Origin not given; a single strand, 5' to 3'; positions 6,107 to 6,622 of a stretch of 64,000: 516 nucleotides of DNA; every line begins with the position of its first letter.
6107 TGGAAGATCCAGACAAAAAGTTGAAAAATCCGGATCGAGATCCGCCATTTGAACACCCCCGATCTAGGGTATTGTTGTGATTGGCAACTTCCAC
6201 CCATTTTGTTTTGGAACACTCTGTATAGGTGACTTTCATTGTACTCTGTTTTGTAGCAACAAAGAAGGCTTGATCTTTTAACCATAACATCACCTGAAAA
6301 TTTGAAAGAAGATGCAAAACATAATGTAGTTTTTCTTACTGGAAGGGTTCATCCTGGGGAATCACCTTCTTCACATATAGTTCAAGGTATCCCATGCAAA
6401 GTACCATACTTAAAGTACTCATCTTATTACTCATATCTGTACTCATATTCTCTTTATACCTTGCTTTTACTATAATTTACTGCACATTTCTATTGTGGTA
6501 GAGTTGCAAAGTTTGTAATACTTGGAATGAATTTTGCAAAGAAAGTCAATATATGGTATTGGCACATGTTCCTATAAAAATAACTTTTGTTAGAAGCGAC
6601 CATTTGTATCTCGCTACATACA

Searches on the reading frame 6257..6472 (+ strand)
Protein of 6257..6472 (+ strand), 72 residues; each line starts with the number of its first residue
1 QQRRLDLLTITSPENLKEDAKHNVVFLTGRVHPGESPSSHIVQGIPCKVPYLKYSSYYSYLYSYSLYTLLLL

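Call 77: search_protein_families(library=pfam, proteins=[window:6257-6472:+], max_evalue=0.01)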
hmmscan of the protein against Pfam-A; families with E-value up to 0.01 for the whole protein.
window:6257-6472:+ (72 aa): 1 family
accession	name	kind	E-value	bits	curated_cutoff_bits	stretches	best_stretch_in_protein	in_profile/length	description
PF00246.29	Peptidase_M14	-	0.0041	17.2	21.6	1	1-44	26-68/286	Zinc carboxypeptidase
